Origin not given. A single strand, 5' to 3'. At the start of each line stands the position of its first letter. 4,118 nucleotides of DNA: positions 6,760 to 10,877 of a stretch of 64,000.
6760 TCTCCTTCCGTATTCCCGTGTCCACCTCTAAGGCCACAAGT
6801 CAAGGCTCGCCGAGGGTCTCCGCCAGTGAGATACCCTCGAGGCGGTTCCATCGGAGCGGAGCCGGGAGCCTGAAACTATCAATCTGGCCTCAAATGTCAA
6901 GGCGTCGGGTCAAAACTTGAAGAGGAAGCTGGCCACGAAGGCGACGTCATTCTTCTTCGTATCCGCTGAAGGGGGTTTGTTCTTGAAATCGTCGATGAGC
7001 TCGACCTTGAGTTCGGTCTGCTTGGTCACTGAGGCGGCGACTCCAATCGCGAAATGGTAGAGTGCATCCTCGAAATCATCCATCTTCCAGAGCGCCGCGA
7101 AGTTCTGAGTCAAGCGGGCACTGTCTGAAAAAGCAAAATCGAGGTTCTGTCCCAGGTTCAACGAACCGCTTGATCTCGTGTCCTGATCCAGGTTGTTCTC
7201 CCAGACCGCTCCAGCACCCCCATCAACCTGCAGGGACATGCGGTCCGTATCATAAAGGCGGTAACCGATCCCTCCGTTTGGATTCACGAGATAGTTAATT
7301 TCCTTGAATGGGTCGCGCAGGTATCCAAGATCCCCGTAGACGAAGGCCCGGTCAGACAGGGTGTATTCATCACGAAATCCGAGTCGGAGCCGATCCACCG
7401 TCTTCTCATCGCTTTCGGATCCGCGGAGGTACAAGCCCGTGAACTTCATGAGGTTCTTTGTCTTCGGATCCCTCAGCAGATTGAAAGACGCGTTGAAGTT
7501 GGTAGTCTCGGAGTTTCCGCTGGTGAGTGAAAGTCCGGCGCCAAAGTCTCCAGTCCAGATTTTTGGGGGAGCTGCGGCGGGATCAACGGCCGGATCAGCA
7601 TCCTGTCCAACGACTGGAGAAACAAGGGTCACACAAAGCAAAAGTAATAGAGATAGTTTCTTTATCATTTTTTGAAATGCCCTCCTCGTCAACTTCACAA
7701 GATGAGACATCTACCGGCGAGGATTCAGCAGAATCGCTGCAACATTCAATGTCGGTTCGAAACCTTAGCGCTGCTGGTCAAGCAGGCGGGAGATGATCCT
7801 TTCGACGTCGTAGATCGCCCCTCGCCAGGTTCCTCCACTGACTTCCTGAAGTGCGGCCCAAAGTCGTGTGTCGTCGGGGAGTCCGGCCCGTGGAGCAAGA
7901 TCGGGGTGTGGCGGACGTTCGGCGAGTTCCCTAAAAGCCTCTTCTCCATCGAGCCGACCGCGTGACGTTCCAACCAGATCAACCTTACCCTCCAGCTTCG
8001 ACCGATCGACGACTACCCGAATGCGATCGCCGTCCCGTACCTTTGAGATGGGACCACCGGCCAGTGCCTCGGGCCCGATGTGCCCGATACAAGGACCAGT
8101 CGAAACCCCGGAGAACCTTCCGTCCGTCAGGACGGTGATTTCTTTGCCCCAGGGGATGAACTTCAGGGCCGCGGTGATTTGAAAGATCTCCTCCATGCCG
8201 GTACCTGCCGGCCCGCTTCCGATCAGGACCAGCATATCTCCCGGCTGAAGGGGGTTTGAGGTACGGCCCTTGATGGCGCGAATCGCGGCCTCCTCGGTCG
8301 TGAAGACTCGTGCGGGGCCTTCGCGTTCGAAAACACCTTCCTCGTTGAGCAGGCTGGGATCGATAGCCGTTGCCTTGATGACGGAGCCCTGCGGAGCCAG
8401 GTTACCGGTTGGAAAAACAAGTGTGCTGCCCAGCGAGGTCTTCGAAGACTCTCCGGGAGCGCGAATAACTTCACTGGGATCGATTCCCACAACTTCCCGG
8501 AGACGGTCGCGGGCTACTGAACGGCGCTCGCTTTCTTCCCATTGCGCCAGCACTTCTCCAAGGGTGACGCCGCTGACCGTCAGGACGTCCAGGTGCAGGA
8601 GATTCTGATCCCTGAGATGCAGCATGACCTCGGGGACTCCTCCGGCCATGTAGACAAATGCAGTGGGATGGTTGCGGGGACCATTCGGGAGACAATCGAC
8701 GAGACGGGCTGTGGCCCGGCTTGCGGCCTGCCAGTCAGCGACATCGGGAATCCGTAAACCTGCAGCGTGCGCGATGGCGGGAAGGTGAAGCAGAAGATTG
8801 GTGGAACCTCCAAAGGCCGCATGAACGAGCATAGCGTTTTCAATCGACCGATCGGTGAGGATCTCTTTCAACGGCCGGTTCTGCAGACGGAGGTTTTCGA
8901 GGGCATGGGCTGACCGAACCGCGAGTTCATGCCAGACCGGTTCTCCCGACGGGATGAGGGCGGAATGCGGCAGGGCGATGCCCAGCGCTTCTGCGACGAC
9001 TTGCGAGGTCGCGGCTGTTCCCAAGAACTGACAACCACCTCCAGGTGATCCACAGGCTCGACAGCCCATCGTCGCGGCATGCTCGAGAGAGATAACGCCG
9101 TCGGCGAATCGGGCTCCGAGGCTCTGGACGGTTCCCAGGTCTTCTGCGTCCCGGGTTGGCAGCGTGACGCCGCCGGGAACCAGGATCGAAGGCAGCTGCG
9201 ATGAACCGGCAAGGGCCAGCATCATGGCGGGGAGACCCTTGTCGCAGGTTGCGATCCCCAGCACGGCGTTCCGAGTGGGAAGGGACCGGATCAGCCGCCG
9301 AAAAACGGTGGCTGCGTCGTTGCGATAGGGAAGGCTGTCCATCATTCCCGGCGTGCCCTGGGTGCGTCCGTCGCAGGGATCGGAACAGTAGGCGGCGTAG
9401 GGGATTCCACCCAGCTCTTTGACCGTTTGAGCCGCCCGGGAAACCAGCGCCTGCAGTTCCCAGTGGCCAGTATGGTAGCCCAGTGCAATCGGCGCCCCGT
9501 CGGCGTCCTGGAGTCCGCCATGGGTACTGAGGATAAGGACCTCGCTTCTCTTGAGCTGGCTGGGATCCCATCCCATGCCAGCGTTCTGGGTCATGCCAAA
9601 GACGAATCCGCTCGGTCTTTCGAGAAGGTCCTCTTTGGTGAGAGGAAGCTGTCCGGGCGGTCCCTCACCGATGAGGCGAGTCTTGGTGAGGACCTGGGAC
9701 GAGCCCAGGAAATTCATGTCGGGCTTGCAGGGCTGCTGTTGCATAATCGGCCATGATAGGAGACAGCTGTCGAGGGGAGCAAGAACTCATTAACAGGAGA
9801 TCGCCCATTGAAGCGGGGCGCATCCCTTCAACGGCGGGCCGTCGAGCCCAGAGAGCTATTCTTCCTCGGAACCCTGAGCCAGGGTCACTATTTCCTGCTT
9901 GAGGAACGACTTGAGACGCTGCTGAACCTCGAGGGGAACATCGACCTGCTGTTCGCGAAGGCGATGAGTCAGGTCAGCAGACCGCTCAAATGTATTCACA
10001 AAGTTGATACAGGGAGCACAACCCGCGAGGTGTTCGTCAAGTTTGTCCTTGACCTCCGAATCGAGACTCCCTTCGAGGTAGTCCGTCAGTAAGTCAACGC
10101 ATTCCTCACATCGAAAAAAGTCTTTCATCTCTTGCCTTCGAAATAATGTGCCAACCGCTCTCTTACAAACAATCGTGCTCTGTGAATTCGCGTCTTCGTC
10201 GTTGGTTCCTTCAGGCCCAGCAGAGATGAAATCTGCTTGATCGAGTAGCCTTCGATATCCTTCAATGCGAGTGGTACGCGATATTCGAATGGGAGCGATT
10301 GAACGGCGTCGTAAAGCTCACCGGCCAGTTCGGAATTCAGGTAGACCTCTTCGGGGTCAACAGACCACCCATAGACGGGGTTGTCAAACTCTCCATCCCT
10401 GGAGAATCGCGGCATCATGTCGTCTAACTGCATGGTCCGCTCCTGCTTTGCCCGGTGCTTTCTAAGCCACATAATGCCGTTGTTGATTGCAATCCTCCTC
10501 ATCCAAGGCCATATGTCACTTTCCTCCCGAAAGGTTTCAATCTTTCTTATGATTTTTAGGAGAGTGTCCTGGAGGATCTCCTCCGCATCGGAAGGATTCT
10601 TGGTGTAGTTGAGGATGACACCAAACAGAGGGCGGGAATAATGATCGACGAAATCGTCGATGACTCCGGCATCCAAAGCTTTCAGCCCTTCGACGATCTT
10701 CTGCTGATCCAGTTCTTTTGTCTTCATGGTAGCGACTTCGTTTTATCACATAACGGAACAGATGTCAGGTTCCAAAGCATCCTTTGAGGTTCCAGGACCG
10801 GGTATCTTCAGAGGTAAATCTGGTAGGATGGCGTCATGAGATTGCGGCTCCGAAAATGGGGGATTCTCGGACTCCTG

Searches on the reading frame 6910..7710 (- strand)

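Call 28: search_protein_families(library=ncbifam, proteins=[window:6910-7710:-], max_evalue=0.00001)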
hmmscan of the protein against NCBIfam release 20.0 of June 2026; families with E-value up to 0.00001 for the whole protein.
window:6910-7710:- (266 aa): 0 families

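Call 30: search_protein_families(library=pfam, proteins=[window:6910-7710:-], max_evalue=0.001)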
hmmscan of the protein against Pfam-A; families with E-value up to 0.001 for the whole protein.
window:6910-7710:- (266 aa): 1 family
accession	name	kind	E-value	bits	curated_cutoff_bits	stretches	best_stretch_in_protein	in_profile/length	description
PF04338.18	DUF481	-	1e-37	130.7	21.1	1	58-266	3-210/210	Protein of unknown function, DUF481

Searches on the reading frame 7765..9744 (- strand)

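Call 28: search_protein_families(library=ncbifam, proteins=[window:7765-9744:-], max_evalue=0.00001)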
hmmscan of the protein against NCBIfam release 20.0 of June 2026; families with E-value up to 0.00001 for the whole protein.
window:7765-9744:- (659 aa): 8 families
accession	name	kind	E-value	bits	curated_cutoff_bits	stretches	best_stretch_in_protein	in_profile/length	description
TIGR03432.1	yjhG_yagF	hypoth_equivalog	5.5e-304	1009.2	808.15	1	21-654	10-640/640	YjhG/YagF family D-xylonate dehydratase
NF002068.0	PRK00911.1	subfamily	9.7e-94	314.8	644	1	91-589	48-516/559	dihydroxy-acid dehydratase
TIGR00110.1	ilvD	equivalog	1.5e-85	287.8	618.15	1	92-588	32-501/543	dihydroxy-acid dehydratase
NF004784.0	PRK06131.1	subfamily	1.5e-75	254.7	539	1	94-589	59-521/576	dihydroxy-acid dehydratase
NF009560.0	PRK13017.1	subfamily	2.8e-63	214.1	684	1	98-589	66-536/595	dihydroxy-acid dehydratase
NF009559.0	PRK13016.1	equivalog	2.9e-59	200.8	882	1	137-589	97-522/578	L-arabinonate dehydratase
NF009103.0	PRK12448.1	equivalog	3.7e-57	193.9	710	2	92-406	48-368/616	dihydroxy-acid dehydratase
TIGR01196.1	edd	equivalog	3.8e-52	177.4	708.25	1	120-585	107-553/601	phosphogluconate dehydratase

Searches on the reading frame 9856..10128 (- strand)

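Call 84: search_protein_families(library=pfam, proteins=[window:9856-10128:-], max_evalue=0.01)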
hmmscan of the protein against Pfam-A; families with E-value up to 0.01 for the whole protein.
window:9856-10128:- (90 aa): 1 family
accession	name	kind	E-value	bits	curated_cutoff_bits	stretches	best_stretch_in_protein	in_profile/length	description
PF13490.11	zf-HC2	-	1.1e-09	38.7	22.2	1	7-40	1-34/35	Putative zinc-finger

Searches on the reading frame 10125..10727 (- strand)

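Call 84: search_protein_families(library=pfam, proteins=[window:10125-10727:-], max_evalue=0.01)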
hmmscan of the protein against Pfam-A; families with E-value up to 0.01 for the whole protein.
window:10125-10727:- (200 aa): 4 families
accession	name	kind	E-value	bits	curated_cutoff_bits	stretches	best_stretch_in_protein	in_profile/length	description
PF08281.18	Sigma70_r4_2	-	6.4e-14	51.8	25.7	1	137-186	3-52/54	Sigma-70, region 4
PF04542.20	Sigma70_r2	-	7.1e-14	51.8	24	1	27-92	2-69/71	Sigma-70 region 2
PF21667.2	Nop5_N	-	0.0061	17.1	27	0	7-78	36-105/117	Nop5, N-terminal domain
PF04545.22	Sigma70_r4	-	0.0097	15.8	24.1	0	143-189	3-49/50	Sigma-70, region 4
